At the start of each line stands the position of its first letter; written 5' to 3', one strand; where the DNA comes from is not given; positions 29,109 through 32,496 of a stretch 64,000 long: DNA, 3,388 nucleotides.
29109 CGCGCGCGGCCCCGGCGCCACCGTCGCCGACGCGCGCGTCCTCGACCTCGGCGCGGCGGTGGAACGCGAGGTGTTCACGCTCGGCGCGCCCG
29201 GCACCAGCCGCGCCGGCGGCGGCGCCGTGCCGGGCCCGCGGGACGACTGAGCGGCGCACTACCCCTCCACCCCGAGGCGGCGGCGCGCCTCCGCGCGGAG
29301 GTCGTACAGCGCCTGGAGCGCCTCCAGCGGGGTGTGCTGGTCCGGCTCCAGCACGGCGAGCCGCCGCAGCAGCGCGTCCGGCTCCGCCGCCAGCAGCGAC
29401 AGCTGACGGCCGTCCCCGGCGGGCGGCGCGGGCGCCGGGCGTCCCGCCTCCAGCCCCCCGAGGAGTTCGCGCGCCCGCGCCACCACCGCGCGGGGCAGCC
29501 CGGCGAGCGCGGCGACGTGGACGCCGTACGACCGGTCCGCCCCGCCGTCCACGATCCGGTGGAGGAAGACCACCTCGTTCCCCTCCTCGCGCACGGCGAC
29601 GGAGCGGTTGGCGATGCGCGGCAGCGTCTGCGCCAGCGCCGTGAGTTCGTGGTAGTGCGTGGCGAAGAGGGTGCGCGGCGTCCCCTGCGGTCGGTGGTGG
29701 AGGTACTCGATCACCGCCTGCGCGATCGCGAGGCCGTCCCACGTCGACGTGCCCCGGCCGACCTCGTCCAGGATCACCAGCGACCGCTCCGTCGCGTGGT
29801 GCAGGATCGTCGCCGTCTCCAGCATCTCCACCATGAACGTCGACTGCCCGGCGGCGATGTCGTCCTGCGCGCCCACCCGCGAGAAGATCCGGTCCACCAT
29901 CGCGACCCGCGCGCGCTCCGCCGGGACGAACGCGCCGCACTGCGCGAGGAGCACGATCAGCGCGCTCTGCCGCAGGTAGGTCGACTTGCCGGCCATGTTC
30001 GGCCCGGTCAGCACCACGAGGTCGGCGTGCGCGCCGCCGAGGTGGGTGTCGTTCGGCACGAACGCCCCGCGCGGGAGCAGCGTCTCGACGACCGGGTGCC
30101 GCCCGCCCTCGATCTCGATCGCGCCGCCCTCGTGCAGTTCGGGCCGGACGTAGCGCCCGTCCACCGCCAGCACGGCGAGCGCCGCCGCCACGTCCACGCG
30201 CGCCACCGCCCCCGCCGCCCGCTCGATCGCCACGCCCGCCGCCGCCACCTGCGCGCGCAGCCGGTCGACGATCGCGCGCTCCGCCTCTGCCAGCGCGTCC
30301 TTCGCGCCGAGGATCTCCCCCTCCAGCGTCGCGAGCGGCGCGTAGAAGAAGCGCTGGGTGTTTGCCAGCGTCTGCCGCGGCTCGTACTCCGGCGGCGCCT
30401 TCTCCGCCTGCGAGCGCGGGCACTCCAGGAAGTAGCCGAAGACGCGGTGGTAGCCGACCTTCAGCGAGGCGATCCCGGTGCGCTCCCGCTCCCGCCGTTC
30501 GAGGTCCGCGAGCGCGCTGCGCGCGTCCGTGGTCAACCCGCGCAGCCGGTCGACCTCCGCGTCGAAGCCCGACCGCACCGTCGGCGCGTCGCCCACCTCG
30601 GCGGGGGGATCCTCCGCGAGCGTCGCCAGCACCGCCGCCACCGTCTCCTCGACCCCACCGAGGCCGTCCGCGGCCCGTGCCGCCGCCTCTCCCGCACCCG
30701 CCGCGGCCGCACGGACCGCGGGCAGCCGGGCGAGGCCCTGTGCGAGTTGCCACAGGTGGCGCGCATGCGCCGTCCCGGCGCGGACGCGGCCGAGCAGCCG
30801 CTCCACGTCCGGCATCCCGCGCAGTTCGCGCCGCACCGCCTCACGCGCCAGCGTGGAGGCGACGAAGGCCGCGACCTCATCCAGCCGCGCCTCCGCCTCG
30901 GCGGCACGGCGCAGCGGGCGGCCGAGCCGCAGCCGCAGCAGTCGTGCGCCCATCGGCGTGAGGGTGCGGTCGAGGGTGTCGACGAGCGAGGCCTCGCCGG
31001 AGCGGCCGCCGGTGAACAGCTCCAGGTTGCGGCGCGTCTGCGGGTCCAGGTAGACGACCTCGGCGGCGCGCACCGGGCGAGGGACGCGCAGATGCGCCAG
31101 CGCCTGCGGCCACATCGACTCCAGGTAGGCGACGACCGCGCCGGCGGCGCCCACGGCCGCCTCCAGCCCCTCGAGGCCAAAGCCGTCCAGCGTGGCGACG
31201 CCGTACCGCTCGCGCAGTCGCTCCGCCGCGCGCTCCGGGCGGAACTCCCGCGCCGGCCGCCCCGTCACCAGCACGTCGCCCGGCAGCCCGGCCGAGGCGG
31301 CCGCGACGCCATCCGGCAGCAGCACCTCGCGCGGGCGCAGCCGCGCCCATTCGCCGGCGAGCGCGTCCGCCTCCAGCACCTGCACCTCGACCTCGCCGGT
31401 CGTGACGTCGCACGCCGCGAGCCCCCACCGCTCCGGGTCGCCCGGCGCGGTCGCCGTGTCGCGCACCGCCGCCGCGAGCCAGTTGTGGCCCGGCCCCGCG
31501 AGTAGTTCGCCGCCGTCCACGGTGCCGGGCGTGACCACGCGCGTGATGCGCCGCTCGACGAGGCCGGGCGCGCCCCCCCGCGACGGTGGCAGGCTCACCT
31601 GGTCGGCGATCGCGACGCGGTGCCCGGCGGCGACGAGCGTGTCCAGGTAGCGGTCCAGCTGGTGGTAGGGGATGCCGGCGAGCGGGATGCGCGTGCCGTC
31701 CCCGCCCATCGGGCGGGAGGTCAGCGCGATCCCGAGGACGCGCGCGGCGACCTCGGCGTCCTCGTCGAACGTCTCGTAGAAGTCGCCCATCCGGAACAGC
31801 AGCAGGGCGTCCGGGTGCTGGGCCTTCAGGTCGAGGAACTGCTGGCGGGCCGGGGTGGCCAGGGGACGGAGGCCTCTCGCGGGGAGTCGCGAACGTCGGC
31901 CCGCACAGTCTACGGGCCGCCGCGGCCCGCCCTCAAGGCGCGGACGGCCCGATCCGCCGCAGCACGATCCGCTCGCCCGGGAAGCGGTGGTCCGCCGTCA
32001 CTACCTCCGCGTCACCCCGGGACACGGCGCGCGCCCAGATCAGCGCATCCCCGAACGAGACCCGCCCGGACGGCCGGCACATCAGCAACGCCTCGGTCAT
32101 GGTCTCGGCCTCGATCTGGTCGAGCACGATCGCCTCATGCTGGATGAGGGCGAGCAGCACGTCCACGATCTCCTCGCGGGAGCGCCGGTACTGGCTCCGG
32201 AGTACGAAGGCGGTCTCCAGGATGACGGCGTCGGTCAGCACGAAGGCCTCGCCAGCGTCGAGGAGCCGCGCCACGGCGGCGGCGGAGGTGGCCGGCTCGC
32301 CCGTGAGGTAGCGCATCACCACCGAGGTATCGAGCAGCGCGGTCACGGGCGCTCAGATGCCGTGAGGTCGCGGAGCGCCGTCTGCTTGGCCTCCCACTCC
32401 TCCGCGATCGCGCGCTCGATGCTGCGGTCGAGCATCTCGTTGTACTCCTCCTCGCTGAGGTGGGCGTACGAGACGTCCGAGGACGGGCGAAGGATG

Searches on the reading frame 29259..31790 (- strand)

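Call 7: search_protein_families(library=pfam, proteins=[window:29259-31790:-], max_evalue=0.01)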
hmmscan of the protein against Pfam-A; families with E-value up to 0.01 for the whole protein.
window:29259-31790:- (843 aa): 5 families
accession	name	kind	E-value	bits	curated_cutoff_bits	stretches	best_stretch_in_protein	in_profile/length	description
PF00488.27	MutS_V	-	4.7e-81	271.7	30.2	1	593-780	2-187/188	MutS domain V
PF05192.23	MutS_III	-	9.3e-40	137.5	34.1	1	251-539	1-194/194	MutS domain III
PF01624.25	MutS_I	-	3.7e-25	88.8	20.6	1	1-91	23-109/113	MutS domain I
PF05190.23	MutS_IV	-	1.2e-22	80.4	22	1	408-498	1-91/92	MutS family domain IV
PF05188.22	MutS_II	-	9.1e-18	65.4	25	1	106-234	4-132/133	MutS domain II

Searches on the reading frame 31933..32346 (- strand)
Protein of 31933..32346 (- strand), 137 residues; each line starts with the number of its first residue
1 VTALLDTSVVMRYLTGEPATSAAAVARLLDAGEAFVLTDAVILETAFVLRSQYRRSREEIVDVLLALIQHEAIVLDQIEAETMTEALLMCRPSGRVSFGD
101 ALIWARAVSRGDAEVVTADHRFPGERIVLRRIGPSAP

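Call 7: search_protein_families(library=pfam, proteins=[window:31933-32346:-], max_evalue=0.01)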
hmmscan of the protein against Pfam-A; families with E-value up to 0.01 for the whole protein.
window:31933-32346:- (137 aa): 2 families
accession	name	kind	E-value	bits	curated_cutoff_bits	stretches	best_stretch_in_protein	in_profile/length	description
PF01850.27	PIN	-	6.7e-14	53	23.6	1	4-122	2-114/120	PIN domain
PF13470.12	PIN_3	-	5.8e-06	27.6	27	1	3-120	2-114/115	PIN domain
